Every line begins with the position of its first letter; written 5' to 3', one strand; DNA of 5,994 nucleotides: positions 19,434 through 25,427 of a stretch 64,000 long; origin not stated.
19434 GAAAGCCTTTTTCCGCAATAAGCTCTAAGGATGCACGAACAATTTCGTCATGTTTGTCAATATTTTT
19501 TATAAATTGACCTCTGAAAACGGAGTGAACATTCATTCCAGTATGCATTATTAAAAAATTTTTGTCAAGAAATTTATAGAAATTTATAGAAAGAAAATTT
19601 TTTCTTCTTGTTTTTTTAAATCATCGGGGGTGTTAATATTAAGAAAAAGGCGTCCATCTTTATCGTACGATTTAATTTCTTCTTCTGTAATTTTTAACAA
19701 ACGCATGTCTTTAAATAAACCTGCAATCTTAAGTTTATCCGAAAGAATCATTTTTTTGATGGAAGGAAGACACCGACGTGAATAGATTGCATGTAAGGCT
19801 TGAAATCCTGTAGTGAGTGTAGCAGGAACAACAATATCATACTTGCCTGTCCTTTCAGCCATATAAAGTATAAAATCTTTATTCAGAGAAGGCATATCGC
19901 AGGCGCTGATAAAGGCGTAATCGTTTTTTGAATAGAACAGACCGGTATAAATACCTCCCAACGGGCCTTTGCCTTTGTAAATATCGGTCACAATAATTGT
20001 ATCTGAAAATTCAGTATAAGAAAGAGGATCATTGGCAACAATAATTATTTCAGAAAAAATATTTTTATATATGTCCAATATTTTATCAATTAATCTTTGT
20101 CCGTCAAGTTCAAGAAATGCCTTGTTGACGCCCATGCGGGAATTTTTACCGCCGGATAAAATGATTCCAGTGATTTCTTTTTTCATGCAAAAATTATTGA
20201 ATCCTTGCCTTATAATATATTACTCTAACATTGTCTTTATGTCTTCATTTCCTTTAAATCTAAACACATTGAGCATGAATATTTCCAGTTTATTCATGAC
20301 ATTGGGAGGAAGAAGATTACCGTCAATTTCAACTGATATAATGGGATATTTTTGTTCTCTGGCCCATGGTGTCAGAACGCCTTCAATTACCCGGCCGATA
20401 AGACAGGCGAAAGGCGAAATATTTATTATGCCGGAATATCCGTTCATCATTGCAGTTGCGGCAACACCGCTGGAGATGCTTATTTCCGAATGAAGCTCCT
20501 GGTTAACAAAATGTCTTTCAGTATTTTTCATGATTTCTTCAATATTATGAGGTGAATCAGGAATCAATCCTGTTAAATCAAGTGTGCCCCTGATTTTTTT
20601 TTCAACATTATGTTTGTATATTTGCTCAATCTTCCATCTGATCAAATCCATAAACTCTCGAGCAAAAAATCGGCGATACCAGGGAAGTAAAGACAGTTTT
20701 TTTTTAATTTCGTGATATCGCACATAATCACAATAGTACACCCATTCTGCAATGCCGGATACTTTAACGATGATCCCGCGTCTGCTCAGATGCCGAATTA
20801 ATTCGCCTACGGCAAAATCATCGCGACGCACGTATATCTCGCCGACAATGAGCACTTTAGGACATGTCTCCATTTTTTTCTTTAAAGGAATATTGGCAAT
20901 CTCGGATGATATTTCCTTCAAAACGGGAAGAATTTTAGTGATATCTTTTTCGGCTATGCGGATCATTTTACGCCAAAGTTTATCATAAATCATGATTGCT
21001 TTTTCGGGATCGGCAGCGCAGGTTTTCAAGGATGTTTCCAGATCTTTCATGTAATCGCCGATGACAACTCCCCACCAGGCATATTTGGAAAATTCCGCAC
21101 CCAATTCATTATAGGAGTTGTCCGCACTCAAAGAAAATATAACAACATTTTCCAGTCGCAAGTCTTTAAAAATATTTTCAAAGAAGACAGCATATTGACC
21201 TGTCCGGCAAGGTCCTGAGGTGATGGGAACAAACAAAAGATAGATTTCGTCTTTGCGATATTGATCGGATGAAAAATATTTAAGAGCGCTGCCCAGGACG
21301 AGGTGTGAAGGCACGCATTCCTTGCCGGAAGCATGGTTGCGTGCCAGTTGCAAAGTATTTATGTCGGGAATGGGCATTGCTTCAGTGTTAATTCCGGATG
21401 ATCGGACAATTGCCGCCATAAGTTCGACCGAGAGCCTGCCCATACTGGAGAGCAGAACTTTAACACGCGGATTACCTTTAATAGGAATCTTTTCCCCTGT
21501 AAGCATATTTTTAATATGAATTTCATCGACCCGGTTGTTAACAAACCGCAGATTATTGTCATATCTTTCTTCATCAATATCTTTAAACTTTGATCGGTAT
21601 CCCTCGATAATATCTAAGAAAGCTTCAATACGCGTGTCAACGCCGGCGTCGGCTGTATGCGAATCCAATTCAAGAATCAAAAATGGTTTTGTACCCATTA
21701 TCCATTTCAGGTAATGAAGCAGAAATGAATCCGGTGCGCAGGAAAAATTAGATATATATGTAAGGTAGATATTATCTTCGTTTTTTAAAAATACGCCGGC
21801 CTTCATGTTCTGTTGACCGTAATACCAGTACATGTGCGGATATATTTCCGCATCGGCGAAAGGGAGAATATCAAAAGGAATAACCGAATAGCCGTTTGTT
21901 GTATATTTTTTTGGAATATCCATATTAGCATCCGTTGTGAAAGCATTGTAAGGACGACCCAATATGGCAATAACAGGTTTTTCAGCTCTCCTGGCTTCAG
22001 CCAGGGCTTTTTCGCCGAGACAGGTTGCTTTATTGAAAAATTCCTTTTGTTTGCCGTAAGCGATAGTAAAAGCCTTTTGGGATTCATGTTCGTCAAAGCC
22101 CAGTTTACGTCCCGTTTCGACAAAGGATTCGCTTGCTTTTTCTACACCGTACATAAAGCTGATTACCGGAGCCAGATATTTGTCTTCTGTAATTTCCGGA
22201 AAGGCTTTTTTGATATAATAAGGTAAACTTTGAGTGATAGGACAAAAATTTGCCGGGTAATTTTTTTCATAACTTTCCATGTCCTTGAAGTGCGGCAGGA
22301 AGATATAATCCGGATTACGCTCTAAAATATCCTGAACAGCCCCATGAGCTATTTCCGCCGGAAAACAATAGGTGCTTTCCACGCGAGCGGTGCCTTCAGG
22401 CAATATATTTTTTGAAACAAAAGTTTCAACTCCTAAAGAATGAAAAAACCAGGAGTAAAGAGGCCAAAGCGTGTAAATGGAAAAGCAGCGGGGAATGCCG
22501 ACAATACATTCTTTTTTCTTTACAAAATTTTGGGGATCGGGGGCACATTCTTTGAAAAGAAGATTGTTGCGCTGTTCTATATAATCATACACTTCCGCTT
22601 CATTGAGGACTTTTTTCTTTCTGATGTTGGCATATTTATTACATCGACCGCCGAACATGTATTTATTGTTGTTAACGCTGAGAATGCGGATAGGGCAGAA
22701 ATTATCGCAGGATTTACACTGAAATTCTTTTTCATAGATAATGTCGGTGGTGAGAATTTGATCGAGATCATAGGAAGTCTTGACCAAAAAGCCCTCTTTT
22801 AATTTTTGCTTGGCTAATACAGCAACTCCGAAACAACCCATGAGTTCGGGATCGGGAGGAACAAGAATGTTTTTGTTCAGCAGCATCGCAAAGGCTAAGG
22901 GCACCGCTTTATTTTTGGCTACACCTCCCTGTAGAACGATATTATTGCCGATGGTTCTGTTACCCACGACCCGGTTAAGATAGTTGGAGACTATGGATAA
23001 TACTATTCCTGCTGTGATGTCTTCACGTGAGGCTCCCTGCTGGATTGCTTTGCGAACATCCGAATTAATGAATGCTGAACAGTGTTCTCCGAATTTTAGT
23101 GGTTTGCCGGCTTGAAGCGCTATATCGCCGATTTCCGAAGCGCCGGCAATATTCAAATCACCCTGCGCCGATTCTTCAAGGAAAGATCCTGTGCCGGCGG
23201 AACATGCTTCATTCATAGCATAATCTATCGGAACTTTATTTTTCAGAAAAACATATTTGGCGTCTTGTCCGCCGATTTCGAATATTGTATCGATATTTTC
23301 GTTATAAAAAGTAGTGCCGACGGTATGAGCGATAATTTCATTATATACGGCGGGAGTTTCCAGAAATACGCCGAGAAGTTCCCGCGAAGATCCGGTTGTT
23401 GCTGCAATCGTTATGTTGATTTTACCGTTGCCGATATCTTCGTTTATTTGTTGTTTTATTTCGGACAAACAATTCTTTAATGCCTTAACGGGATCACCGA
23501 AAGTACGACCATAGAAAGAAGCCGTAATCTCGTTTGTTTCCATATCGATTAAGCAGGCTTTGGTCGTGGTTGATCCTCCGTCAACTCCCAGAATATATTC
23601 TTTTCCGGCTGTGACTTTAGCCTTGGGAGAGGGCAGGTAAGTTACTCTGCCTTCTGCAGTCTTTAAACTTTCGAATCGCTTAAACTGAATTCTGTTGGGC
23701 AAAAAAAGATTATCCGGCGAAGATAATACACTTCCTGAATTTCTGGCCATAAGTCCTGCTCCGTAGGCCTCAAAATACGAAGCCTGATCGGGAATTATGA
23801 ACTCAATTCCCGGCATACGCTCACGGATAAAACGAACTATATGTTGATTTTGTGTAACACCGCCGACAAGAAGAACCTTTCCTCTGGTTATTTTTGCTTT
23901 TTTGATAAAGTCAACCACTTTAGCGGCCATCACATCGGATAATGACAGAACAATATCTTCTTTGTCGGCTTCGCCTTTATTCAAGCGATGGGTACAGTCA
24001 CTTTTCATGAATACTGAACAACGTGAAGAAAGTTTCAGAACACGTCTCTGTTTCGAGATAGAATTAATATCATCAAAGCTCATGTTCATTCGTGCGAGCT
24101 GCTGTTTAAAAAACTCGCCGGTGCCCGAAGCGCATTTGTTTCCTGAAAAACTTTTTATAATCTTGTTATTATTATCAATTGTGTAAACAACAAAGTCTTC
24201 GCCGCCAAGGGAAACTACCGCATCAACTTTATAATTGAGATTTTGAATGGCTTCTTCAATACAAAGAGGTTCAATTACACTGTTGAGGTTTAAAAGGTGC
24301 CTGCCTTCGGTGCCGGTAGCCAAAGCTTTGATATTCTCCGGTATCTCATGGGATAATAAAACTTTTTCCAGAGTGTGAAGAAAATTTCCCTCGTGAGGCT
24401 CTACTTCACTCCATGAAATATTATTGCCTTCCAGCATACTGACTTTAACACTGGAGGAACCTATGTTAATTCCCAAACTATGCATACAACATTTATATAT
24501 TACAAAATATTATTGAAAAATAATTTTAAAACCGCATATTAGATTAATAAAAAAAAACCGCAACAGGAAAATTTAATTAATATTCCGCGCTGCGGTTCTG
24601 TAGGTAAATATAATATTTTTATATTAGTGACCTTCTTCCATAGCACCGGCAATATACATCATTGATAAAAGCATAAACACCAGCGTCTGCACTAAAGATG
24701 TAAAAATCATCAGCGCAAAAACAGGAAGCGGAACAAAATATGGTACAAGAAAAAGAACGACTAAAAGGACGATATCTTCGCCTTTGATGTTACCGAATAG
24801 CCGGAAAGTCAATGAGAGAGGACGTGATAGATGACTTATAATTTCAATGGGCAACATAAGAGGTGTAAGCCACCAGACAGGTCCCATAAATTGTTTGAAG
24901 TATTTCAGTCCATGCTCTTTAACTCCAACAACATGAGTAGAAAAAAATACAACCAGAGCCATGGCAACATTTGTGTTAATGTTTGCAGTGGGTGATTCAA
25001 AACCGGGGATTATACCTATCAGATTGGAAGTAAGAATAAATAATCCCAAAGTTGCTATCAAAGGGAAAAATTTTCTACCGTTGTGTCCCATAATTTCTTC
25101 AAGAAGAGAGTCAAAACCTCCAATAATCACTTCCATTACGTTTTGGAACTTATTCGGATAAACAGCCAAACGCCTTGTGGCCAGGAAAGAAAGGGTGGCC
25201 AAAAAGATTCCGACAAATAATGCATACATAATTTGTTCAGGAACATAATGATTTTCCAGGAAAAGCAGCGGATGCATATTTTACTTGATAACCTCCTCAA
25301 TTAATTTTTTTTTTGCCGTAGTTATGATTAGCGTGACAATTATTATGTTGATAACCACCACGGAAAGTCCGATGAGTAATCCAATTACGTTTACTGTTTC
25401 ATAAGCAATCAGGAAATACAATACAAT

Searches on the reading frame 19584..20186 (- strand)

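Call 42: search_protein_families(library=pfam, proteins=[window:19584-20186:-], max_evalue=0.000001)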
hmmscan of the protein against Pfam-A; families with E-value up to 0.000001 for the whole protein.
window:19584-20186:- (200 aa): 1 family
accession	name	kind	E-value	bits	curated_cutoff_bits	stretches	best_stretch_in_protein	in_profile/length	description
PF12804.13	NTP_transf_3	-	3.4e-34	118.8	27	1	7-149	1-147/160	MobA-like NTP transferase domain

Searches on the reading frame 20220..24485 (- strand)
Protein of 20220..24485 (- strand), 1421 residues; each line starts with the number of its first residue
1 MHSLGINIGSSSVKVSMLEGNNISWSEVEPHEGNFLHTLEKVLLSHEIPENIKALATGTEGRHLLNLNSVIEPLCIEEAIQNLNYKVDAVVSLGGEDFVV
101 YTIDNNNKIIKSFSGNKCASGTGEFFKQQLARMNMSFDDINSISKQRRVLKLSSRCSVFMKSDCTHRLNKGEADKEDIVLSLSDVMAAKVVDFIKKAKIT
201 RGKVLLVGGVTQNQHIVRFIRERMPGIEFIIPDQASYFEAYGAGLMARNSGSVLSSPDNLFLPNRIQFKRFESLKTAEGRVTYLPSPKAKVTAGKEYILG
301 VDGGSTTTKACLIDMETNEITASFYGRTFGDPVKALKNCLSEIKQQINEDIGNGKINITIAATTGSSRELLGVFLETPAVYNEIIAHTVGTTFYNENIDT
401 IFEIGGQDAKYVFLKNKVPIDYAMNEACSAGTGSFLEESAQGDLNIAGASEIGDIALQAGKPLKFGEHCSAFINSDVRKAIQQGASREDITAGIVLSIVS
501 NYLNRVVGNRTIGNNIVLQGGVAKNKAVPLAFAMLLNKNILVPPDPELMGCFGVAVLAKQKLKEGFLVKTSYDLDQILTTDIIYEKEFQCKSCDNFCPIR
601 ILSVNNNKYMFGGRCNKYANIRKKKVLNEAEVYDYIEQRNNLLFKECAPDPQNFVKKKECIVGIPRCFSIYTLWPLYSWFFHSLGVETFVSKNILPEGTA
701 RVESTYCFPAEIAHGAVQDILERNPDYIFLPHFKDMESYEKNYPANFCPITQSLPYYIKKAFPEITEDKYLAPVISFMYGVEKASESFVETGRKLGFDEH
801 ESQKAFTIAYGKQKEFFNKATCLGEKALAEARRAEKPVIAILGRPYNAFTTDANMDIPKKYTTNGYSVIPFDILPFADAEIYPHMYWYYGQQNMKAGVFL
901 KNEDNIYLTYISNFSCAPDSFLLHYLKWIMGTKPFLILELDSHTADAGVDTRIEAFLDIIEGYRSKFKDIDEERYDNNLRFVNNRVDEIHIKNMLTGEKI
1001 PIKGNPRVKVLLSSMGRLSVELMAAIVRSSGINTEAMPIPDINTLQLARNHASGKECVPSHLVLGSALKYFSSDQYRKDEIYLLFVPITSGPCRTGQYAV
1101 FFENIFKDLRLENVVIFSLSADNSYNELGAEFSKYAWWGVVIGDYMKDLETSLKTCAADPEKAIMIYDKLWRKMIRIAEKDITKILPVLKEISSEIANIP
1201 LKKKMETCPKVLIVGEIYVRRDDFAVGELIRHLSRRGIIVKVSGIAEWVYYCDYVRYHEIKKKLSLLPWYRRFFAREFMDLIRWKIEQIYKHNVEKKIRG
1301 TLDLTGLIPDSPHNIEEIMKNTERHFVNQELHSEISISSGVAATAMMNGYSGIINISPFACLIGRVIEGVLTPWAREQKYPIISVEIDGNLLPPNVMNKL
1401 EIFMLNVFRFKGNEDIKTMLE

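Call 42: search_protein_families(library=pfam, proteins=[window:20220-24485:-], max_evalue=0.000001)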
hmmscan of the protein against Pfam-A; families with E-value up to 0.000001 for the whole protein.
window:20220-24485:- (1421 aa): 2 families
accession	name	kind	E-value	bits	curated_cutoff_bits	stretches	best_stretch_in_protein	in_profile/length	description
PF01869.26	BcrAD_BadFG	-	9.2e-52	176.6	31.5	2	299-558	1-271/271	BadF/BadG/BcrA/BcrD ATPase family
PF09989.15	DUF2229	-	1.6e-48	165.6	29.4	1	662-873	2-217/218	CoA enzyme activase uncharacterised domain (DUF2229)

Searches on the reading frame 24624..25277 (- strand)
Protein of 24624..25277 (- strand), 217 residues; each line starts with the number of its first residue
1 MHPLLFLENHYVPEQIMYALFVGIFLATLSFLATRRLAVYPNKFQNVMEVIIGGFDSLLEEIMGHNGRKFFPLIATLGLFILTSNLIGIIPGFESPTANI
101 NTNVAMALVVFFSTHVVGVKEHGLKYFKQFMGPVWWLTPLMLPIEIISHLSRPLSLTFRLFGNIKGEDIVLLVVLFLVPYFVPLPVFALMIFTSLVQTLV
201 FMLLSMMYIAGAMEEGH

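Call 42: search_protein_families(library=pfam, proteins=[window:24624-25277:-], max_evalue=0.000001)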
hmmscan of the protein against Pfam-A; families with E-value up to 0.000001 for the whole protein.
window:24624-25277:- (217 aa): 1 family
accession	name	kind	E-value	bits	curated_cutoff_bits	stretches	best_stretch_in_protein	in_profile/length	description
PF00119.25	ATP-synt_A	-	1e-51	176.3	33.9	1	17-209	2-216/217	ATP synthase A chain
